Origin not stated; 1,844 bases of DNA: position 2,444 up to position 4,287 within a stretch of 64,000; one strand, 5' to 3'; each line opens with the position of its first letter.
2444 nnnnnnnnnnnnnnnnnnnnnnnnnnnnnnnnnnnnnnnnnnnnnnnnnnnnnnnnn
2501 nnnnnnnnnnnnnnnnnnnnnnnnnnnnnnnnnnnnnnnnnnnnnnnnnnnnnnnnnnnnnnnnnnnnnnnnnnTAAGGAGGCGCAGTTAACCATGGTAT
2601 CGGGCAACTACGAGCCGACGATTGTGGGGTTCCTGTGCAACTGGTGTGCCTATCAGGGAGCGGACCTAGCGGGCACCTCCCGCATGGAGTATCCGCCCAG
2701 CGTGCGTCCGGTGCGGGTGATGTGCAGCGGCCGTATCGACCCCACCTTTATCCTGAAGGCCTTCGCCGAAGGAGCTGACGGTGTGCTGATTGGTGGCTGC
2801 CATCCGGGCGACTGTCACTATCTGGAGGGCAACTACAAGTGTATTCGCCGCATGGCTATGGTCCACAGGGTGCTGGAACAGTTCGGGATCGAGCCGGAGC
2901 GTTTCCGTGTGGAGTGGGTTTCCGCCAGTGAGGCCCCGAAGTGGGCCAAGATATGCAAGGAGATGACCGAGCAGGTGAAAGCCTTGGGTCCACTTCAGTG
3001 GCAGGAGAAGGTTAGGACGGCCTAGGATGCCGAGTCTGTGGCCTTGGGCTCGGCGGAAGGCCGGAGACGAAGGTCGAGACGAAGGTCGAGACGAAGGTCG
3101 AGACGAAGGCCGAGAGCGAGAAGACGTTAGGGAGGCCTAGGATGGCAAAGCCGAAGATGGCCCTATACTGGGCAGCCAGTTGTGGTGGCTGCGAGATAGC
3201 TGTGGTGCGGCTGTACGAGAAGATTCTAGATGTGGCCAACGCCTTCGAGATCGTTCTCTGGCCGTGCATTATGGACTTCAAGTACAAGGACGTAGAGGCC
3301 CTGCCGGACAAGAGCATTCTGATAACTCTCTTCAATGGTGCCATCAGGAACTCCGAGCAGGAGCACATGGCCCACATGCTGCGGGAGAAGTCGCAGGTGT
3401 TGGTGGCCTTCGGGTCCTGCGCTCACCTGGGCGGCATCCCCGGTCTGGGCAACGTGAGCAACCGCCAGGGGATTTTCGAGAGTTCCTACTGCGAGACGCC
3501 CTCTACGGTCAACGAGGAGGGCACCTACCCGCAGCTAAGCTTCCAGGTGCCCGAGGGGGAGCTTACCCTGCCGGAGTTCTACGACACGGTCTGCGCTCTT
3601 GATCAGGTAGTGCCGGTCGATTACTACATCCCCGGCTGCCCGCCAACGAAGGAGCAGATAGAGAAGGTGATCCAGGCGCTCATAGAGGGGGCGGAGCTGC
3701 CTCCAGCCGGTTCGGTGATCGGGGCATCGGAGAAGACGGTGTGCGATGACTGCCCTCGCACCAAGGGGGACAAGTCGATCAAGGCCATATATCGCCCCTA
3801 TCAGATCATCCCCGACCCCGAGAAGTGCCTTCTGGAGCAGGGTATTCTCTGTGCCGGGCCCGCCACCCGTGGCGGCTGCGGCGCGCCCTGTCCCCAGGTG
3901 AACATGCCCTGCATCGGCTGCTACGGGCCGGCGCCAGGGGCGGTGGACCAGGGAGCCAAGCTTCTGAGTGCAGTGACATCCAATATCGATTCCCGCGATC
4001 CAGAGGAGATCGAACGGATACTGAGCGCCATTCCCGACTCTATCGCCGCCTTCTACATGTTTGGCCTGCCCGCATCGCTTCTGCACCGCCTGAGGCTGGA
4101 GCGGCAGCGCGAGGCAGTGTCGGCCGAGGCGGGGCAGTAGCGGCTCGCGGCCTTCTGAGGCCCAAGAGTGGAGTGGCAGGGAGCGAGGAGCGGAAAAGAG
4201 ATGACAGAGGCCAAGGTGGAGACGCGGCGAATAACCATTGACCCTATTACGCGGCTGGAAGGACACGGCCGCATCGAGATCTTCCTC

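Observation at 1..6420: Hdr-Mvh type electron-bifurcating hydrogenase module in a non-methanogen-like bacterium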

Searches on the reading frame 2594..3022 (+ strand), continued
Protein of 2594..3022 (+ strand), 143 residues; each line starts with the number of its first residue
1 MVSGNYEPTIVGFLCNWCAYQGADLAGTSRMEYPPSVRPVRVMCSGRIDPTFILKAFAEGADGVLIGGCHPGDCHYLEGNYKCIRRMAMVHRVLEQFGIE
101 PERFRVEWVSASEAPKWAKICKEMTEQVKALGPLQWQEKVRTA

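Call 76: list_cluster_members(proteins=[P0121, P0122, P0123, P0124, P0131, P0139, P0144, P0150, P0159, P0128])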
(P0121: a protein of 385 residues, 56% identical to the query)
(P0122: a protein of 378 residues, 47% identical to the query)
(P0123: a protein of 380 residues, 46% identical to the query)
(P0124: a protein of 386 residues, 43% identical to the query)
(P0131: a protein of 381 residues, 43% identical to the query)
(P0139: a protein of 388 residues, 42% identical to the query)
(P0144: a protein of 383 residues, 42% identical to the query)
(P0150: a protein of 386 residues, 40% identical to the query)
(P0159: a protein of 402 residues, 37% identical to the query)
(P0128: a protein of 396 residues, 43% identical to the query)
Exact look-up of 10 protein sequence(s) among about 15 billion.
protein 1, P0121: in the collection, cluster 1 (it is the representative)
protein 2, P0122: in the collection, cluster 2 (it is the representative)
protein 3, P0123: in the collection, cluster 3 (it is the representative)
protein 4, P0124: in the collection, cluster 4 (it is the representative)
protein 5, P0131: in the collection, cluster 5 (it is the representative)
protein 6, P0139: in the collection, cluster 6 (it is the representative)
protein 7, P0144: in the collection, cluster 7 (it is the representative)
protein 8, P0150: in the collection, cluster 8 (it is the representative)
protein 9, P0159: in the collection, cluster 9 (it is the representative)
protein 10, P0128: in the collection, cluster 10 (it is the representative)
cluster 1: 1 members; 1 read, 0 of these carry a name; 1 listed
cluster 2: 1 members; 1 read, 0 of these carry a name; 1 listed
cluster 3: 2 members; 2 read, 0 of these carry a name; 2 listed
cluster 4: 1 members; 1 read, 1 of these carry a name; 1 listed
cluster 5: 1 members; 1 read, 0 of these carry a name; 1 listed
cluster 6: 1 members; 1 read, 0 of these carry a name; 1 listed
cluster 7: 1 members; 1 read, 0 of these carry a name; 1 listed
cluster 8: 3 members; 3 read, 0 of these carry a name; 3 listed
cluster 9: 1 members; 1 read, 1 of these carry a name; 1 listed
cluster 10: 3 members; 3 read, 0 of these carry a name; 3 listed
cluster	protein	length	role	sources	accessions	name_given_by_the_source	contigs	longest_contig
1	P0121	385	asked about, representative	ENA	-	-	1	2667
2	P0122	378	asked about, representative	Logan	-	-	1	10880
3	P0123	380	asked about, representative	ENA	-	-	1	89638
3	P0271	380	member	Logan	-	-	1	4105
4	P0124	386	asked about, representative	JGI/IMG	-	Fe-S oxidoreductase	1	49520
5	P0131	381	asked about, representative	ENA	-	-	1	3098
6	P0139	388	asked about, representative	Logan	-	-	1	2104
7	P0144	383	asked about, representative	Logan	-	-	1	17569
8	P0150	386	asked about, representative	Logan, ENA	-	-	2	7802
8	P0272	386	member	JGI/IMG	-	-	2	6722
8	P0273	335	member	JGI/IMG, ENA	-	-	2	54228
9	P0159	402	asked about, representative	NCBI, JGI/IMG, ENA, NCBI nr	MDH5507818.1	MAG: (Fe-S)-binding protein [Anaerolineae bacterium] | (Fe-S)-binding protein [Anaerolineae bacterium]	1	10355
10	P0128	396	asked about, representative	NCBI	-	-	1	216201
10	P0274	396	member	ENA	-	-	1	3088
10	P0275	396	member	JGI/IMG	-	-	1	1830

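Call 79: search_protein_families(library=pfam, proteins=[L146:503-1420:+, L146:1387-2460:+, L146:2445-3314:+, L146:7267-8142:+, L146:8133-9197:+, L155:3313-4353:+, L155:4350-5207:+, L155:767-1798:+, L143:11268-12197:+, L143:6865-7776:+], max_evalue=0.00001)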
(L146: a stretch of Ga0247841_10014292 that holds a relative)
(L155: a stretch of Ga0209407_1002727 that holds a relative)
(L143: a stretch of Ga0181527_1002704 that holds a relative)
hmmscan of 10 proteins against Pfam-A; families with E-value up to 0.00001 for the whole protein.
L146:503-1420:+ (306 aa): 1 family
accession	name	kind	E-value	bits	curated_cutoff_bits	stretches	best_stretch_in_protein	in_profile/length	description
PF02754.22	CCG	-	1.7e-21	76.6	20.6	2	27-108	1-84/85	Cysteine-rich domain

L146:1387-2460:+ (358 aa): 5 families
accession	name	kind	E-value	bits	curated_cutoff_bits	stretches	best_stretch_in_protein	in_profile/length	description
PF17179.9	Fer4_22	-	1.4e-34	119.2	27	1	253-346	1-95/95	4Fe-4S dicluster domain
PF00037.32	Fer4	-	3.6e-07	30.2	21.1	0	331-345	7-21/24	4Fe-4S binding domain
PF12797.12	Fer4_2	-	1.9e-06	27.9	24.5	0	329-344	7-22/22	4Fe-4S binding domain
PF14697.11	Fer4_21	-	4.6e-06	27.1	35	0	329-345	38-54/59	4Fe-4S dicluster domain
PF13534.11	Fer4_17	-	5e-06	27.4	22.2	0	309-347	23-61/61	4Fe-4S dicluster domain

L146:2445-3314:+ (290 aa): 3 families
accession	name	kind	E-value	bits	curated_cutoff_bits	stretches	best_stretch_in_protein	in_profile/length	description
PF00175.26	NAD_binding_1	-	3.7e-16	60.2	22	1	129-232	2-107/109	Oxidoreductase NAD-binding domain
PF10418.14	DHODB_Fe-S_bind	-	1e-10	41.6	23.9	1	251-283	1-40/41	Iron-sulfur cluster binding domain of dihydroorotate dehydrogenase B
PF00970.30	FAD_binding_6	-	4.3e-07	30.6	21.1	1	33-114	12-96/99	Oxidoreductase FAD-binding domain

L146:7267-8142:+ (292 aa): 6 families
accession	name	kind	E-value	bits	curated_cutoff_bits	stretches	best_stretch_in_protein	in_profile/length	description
PF12797.12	Fer4_2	-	2.1e-09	37.1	24.5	0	178-193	6-21/22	4Fe-4S binding domain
PF00037.32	Fer4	-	1.6e-08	34.5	21.1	0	232-248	6-22/24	4Fe-4S binding domain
PF13183.11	Fer4_8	-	2.2e-07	31.7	27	1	178-248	1-68/68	4Fe-4S dicluster domain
PF13187.11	Fer4_9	-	3.3e-06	27.4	27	0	181-247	1-50/52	4Fe-4S dicluster domain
PF12800.12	Fer4_4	-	8.9e-06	26.1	24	0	232-246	2-16/17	4Fe-4S binding domain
PF13534.11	Fer4_17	-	9.2e-06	26.6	22.2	0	181-248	1-60/61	4Fe-4S dicluster domain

L146:8133-9197:+ (355 aa): 2 families
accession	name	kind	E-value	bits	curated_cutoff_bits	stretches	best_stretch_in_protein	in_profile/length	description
PF17179.9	Fer4_22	-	8.8e-31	107.1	27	1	250-342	2-95/95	4Fe-4S dicluster domain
PF13183.11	Fer4_8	-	5.1e-08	33.8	27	1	248-342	3-68/68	4Fe-4S dicluster domain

L155:3313-4353:+ (347 aa): 7 families
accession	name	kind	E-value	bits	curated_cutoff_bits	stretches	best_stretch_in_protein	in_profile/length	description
PF17179.9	Fer4_22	-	1.8e-34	118.9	27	1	242-335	1-95/95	4Fe-4S dicluster domain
PF12797.12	Fer4_2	-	2.2e-08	34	24.5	0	314-333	3-22/22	4Fe-4S binding domain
PF00037.32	Fer4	-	4.9e-08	32.9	21.1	0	320-334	7-21/24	4Fe-4S binding domain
PF13237.11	Fer4_10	-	1.3e-06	28.6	25.5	0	316-339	4-30/53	4Fe-4S dicluster domain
PF13534.11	Fer4_17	-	3.2e-06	28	22.2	0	300-336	25-61/61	4Fe-4S dicluster domain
PF14697.11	Fer4_21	-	3.2e-06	27.6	35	0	320-333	40-53/59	4Fe-4S dicluster domain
PF12838.12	Fer4_7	-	6.2e-06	27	27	0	242-335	1-52/52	4Fe-4S dicluster domain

L155:4350-5207:+ (286 aa): 3 families
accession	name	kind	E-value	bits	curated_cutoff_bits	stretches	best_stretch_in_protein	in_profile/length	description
PF00175.26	NAD_binding_1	-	2e-15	57.8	22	1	125-228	2-107/109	Oxidoreductase NAD-binding domain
PF10418.14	DHODB_Fe-S_bind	-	1e-10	41.6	23.9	1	247-279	1-40/41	Iron-sulfur cluster binding domain of dihydroorotate dehydrogenase B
PF00970.30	FAD_binding_6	-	2.2e-07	31.6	21.1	1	32-110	13-96/99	Oxidoreductase FAD-binding domain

L155:767-1798:+ (344 aa): 6 families
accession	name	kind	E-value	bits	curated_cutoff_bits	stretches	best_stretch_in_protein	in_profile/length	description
PF00037.32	Fer4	-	9.9e-09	35.1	21.1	0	281-296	6-21/24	4Fe-4S binding domain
PF12838.12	Fer4_7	-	6.1e-08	33.5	27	0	176-243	7-50/52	4Fe-4S dicluster domain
PF13746.11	Fer4_18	-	6.4e-08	33.2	27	1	277-304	55-82/114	4Fe-4S dicluster domain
PF13183.11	Fer4_8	-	9.1e-07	29.8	27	1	227-297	1-68/68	4Fe-4S dicluster domain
PF12797.12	Fer4_2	-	1.1e-06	28.6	24.5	0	279-294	6-21/22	4Fe-4S binding domain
PF13187.11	Fer4_9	-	2e-06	28.2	27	0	230-296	1-50/52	4Fe-4S dicluster domain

L143:11268-12197:+ (310 aa): 0 families

L143:6865-7776:+ (304 aa): 0 families

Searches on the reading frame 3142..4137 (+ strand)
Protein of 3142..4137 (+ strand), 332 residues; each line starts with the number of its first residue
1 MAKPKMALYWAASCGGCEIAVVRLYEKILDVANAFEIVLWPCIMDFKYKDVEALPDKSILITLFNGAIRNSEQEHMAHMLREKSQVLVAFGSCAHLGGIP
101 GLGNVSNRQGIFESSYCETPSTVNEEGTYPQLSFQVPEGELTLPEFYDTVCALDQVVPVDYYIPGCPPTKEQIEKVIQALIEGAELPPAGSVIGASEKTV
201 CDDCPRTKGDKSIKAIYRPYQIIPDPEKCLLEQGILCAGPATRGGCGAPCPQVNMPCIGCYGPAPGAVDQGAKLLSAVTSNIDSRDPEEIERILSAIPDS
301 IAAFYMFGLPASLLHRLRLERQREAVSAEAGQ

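Call 7: search_protein_families(library=pfam, proteins=[window:3142-4137:+])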
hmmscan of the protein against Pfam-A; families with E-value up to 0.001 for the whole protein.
window:3142-4137:+ (332 aa): 1 family
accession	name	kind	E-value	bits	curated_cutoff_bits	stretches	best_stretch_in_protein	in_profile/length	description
PF01058.29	Oxidored_q6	-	1.6e-23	83.2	27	1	14-180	1-128/128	NADH ubiquinone oxidoreductase, 20 Kd subunit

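Call 8: search_protein_families(library=ncbifam, proteins=[window:3142-4137:+])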
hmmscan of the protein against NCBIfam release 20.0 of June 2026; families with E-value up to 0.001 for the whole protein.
window:3142-4137:+ (332 aa): 15 families
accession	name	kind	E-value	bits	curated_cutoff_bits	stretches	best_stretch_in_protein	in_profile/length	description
NF045875.1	F420_non_VhuG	exception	1.6e-67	227.8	450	1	3-315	4-282/286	F420-non-reducing hydrogenase subunit VhuG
NF040831.1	sulfhyd_ShyD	equivalog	2.6e-22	79.6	460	2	227-273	170-216/240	NAD(P)-dependent hydrogenase/sulfhydrogenase 2 subunit delta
NF040836.1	sulfhyd_HydD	equivalog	5.5e-19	68.3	500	2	3-116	5-111/261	NADPH-dependent hydrogenase/sulfhydrogenase 1 subunit delta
TIGR03294.1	FrhG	equivalog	4.2e-16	59.4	245.5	2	7-100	5-94/228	coenzyme F420 hydrogenase subunit gamma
NF005012.1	PRK06411.1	subfamily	1e-08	34.9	116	1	146-180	120-154/166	NADH-quinone oxidoreductase subunit NuoB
TIGR01957.1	nuoB_fam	subfamily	3.9e-08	33.3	142.7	1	146-178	104-136/145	NADH-quinone oxidoreductase subunit B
NF011392.0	PRK14817.1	equivalog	8.3e-08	32.1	271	1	145-177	121-153/182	NADH-quinone oxidoreductase subunit B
NF011395.0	PRK14820.1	equivalog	6.1e-07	29.4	263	1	147-177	120-150/180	NADH-quinone oxidoreductase subunit B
NF011393.0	PRK14818.1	equivalog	2.2e-05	24.1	255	1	149-175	120-146/173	NADH dehydrogenase subunit B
NF011390.0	PRK14815.1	equivalog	2.7e-05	23.5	281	1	147-177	120-150/183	NADH dehydrogenase subunit B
NF011391.0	PRK14816.1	equivalog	2.8e-05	23.8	283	1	146-173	139-166/196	NADH-quinone oxidoreductase subunit B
NF009808.0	PRK13292.1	equivalog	3.4e-05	21.9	1156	1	146-177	111-142/791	NADH-quinone oxidoreductase subunit B/C/D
NF011394.0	PRK14819.1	equivalog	0.00012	21.7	312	1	147-177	119-149/264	NADH-quinone oxidoreductase subunit B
NF011388.0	PRK14813.1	equivalog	0.00021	21.2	294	1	147-173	116-142/189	NADH dehydrogenase subunit B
NF011389.0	PRK14814.1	equivalog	0.00037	20.3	285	1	147-176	120-149/186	NADH dehydrogenase subunit B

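Call 37: search_solved_structures(query=window:3142-4137:+, max_evalue=0.001, show_alignments=2)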
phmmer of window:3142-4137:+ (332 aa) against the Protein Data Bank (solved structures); distinct sequences matched with E-value up to 0.001: 50.
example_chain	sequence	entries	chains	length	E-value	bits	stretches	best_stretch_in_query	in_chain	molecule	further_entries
5odc_E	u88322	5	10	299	3.5e-70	239.9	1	5-314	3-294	Methyl-viologen reducing hydrogenase subunit G | Methyl-viologen reducing hydrogenase, subunit G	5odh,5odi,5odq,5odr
9sfi_I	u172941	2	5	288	3.1e-59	203.9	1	3-316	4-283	F420-non-reducing hydrogenase small subunit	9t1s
9sw2_E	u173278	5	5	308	9.9e-59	202.2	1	3-315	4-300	F420-non-reducing hydrogenase subunit G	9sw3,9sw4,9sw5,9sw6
7t2r_E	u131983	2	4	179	1.6e-24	89.8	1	1-184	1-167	NiFe hydrogenase small subunit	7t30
9nez_A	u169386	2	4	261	4.6e-17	65.3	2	1-101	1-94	Sulfhydrogenase 1 subunit delta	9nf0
9e1j_A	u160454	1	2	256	1.1e-16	64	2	3-101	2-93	Sulfhydrogenase 1 subunit delta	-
9e15_A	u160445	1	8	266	1.1e-16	64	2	3-101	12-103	Sulfhydrogenase 1 subunit delta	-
5xf9_C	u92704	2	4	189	4.7e-11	45.5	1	11-185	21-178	NAD-reducing hydrogenase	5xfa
9r51_C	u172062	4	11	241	3.2e-09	39.5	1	7-100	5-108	F420-reducing [NiFe]-hydrogenase from Methanothermococcus thermolithotrophicus subunit gam | F420-reducing [NiFe]-hydrogenase from Methanothermococcus thermolit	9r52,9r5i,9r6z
3zfs_B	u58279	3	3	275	3.4e-07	32.8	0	2-97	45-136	F420-REDUCING HYDROGENASE, SUBUNIT GAMMA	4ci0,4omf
6qgr_G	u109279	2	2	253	1e-05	28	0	148-185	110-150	Coenzyme F420 hydrogenase subunit gamma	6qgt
6qii_G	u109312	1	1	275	1.1e-05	27.9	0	148-184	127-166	Coenzyme F420 hydrogenase subunit gamma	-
9grx_K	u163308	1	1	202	0.00011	24.6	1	142-177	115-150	NAD(P)H-quinone oxidoreductase subunit K, chloroplastic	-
7wfg_K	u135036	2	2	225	0.00011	24.6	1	142-177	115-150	NAD(P)H-quinone oxidoreductase subunit K, chloroplastic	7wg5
5xtb_C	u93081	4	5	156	0.00013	24.3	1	147-173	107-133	NADH dehydrogenase [ubiquinone] iron-sulfur protein 7, mitochondrial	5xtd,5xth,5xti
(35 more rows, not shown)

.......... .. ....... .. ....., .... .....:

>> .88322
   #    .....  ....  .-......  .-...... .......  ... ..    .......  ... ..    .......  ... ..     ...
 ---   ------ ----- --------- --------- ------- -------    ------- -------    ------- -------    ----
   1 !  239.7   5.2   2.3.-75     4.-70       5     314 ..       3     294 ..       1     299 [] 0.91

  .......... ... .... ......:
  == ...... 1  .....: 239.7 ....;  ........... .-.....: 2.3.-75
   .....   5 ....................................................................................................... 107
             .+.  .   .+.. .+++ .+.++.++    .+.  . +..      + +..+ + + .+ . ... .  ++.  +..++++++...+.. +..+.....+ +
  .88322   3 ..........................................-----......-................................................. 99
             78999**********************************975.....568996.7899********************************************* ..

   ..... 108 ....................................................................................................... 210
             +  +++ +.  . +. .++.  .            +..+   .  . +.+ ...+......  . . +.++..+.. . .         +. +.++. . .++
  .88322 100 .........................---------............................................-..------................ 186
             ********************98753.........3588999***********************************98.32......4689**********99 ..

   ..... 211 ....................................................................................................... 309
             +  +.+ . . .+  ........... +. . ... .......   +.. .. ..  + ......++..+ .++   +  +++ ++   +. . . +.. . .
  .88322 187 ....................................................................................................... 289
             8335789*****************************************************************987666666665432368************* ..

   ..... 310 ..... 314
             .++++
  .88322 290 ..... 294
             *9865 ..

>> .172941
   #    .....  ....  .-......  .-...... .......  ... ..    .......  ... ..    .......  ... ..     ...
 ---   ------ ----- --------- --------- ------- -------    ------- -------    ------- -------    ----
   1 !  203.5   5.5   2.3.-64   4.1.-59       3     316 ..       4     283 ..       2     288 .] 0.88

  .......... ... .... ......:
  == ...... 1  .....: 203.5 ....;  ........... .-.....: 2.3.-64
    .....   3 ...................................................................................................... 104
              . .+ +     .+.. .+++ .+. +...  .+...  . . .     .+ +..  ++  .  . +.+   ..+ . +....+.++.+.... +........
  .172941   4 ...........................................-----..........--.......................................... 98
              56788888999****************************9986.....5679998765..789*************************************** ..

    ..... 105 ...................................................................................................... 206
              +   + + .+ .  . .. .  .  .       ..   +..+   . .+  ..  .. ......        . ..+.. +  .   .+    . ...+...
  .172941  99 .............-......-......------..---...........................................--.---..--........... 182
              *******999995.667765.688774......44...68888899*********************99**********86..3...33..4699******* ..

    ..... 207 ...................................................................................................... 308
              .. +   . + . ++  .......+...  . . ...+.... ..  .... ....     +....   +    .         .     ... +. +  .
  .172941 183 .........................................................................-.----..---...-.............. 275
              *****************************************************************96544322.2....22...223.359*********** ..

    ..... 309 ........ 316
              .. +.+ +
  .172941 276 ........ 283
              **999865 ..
